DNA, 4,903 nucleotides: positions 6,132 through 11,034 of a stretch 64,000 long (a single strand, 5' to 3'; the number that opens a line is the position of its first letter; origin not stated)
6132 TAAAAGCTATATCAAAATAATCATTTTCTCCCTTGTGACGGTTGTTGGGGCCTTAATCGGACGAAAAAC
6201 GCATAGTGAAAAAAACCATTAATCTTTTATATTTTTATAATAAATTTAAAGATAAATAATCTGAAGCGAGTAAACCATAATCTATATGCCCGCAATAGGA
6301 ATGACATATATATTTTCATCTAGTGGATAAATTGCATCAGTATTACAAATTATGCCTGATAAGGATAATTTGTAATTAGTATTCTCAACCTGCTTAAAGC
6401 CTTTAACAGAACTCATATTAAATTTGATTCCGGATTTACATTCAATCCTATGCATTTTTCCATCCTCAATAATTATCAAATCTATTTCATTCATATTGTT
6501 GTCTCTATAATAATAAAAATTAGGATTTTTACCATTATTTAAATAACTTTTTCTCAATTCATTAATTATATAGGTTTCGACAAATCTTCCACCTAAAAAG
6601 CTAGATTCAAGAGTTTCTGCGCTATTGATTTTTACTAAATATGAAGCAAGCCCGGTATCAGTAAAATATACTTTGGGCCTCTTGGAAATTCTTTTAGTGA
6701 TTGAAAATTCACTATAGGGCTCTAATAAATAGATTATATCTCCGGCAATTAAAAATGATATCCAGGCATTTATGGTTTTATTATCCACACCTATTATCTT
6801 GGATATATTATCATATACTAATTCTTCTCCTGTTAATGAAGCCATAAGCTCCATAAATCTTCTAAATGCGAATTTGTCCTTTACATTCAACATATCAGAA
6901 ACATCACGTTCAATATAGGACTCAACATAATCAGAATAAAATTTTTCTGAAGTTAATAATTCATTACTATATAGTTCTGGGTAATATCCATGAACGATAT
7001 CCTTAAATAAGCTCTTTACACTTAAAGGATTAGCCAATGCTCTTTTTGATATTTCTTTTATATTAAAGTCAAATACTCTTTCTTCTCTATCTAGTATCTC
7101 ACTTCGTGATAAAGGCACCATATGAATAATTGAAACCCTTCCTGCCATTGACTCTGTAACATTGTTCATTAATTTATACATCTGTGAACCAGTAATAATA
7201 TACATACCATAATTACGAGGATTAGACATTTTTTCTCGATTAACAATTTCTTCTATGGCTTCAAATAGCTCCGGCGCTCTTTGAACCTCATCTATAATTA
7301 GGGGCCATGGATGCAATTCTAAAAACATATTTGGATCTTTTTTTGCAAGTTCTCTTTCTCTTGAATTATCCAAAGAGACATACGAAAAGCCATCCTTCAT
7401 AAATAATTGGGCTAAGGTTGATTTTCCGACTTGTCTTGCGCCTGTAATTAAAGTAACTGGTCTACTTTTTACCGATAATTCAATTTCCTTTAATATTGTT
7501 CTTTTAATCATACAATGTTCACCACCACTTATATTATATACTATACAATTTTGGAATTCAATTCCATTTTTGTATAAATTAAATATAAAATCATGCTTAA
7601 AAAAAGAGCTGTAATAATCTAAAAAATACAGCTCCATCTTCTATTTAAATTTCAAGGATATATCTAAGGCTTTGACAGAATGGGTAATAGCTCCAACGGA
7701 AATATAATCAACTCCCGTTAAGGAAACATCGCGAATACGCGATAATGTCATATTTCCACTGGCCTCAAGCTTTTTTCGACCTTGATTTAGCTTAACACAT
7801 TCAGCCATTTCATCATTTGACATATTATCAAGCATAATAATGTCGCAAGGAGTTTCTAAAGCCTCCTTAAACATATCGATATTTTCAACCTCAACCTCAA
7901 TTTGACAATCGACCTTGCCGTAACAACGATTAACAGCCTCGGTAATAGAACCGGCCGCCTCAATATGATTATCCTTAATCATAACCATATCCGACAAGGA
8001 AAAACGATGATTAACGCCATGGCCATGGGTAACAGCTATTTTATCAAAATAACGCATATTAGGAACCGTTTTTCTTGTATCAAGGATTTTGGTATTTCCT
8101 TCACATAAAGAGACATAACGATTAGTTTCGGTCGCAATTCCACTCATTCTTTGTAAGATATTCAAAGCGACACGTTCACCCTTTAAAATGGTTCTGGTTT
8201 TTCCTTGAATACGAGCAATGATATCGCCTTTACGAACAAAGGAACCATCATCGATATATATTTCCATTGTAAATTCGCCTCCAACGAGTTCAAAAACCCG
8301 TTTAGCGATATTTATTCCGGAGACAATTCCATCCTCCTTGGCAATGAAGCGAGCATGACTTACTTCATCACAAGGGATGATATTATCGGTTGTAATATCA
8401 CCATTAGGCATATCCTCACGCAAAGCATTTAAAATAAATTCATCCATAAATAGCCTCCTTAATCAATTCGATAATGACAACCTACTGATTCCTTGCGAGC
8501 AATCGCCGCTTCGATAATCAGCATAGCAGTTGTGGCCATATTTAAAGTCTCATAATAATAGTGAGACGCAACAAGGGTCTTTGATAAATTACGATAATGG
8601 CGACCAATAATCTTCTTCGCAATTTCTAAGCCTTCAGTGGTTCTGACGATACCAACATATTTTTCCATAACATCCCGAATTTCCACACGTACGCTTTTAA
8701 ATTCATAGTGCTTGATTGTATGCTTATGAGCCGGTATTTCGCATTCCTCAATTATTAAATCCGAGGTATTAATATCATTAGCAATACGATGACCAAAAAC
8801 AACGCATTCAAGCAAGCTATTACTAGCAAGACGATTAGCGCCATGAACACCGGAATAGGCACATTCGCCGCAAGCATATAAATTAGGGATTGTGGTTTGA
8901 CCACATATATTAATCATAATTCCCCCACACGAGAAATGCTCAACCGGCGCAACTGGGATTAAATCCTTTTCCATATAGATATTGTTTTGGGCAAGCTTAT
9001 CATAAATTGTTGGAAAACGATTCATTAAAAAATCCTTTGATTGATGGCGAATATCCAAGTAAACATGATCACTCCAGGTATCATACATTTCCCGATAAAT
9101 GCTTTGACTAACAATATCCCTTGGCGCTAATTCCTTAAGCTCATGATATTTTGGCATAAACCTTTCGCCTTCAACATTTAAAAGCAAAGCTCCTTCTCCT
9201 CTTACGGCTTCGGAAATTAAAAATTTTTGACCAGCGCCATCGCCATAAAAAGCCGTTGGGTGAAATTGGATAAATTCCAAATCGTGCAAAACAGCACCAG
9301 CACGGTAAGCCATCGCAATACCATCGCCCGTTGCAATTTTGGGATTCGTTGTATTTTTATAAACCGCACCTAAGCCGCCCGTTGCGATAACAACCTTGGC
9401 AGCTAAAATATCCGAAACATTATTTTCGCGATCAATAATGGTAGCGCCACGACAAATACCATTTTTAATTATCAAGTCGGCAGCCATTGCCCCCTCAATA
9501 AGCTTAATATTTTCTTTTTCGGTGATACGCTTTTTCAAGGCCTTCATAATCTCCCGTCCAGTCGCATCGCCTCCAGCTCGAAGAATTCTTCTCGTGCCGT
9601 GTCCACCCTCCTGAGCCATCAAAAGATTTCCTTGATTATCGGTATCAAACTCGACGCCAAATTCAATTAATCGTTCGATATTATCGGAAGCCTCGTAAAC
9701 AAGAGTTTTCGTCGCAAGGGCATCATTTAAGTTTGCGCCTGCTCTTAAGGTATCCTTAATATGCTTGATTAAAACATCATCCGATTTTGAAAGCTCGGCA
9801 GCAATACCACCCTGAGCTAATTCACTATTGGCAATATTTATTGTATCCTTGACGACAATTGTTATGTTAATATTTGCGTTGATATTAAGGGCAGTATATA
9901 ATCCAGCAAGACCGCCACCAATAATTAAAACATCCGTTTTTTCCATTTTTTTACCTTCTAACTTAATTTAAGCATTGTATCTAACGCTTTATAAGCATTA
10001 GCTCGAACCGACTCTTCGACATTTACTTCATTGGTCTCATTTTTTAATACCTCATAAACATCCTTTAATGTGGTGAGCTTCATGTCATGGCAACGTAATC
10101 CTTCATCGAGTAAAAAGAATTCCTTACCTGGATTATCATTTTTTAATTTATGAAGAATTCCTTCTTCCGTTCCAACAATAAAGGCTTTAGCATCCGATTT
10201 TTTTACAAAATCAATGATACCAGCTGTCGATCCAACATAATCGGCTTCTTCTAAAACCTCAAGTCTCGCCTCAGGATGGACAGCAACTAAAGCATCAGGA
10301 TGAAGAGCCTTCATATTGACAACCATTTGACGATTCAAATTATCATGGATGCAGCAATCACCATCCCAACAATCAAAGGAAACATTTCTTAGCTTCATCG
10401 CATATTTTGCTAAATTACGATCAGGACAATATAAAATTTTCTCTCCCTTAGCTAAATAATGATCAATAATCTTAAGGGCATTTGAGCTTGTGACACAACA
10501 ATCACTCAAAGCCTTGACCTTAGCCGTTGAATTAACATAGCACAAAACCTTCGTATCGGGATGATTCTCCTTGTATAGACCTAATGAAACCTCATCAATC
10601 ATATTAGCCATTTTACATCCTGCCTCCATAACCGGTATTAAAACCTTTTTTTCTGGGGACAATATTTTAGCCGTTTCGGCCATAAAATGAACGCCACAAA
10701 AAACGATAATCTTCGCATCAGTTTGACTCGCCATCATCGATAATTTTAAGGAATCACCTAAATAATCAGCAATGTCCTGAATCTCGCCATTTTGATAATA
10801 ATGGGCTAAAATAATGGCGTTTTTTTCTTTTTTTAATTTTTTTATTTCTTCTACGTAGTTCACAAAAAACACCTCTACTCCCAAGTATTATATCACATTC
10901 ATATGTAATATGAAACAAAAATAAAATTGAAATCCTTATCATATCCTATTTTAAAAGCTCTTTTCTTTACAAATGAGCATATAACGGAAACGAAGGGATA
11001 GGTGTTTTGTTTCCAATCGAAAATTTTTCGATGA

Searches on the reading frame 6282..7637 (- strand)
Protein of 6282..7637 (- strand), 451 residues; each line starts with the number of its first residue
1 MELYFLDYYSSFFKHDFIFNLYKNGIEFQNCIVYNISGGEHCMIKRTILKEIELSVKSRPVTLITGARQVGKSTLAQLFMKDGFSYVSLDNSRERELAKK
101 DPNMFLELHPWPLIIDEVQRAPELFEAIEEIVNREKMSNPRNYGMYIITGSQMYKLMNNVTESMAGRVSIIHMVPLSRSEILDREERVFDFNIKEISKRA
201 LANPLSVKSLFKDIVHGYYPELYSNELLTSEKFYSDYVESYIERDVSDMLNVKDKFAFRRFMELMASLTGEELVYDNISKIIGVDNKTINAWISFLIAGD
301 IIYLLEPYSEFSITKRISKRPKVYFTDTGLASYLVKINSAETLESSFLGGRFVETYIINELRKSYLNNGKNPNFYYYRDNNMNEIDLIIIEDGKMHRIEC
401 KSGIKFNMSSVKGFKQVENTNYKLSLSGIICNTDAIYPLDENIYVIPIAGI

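Call 28: search_protein_families(library=pfam, proteins=[window:6282-7637:-], max_evalue=0.00001)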
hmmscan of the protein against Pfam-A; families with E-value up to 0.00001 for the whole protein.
window:6282-7637:- (451 aa): 2 families
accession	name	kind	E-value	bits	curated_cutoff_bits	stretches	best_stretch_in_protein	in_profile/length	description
PF13635.12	DUF4143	-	2.6e-40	138.2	28.1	1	243-403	1-160/160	Domain of unknown function (DUF4143)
PF13173.12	AAA_14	-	1.8e-27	96.3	27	1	59-182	2-129/129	AAA domain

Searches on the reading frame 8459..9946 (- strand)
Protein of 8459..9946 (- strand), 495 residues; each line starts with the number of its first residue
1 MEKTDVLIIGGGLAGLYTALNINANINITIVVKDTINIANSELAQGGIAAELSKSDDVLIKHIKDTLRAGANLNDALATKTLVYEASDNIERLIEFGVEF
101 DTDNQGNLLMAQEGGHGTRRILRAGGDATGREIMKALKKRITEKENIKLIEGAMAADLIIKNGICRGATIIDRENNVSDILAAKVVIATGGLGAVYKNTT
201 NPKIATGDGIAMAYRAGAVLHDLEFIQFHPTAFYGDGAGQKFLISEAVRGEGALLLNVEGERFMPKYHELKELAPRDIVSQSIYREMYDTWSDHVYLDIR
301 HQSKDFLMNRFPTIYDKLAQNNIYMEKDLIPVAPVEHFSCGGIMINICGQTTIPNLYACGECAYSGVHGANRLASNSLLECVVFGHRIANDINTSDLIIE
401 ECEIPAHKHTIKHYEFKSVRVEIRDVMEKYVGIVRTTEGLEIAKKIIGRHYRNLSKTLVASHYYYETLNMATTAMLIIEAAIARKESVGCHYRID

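Call 28: search_protein_families(library=pfam, proteins=[window:8459-9946:-], max_evalue=0.00001)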
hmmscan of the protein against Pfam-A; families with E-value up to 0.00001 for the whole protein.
window:8459-9946:- (495 aa): 5 families
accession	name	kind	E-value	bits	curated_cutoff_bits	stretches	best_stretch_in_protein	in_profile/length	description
PF00890.30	FAD_binding_2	-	9.9e-86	288.9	20.4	1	5-378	1-414/414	FAD binding domain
PF02910.25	Succ_DH_flav_C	-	1.5e-09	38.3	20.8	1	421-495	2-85/130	Fumarate reductase flavoprotein C-term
PF07992.20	Pyr_redox_2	-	2e-08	34.4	26.1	0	5-191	2-109/291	Pyridine nucleotide-disulphide oxidoreductase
PF01266.30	DAO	-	3.6e-08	33.7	27.9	1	5-132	1-115/353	FAD dependent oxidoreductase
PF03486.20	HI0933_like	-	3.7e-07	30.3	50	1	5-362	2-219/244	HI0933-like protein Rossmann domain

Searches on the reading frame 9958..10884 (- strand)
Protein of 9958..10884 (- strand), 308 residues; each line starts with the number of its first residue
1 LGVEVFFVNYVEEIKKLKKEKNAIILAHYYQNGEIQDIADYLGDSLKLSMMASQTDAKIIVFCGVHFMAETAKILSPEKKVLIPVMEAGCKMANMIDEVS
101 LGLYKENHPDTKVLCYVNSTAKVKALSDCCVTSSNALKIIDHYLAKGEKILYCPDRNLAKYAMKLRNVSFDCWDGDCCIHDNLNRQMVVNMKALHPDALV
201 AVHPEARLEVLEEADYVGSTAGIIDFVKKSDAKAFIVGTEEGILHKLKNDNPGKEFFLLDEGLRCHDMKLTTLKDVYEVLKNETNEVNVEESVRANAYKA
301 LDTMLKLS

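Call 28: search_protein_families(library=pfam, proteins=[window:9958-10884:-], max_evalue=0.00001)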
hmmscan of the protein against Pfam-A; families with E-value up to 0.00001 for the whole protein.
window:9958-10884:- (308 aa): 1 family
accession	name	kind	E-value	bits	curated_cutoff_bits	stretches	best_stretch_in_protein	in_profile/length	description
PF02445.21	NadA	-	7.6e-117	390.1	27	1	12-306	1-295/295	Quinolinate synthetase A protein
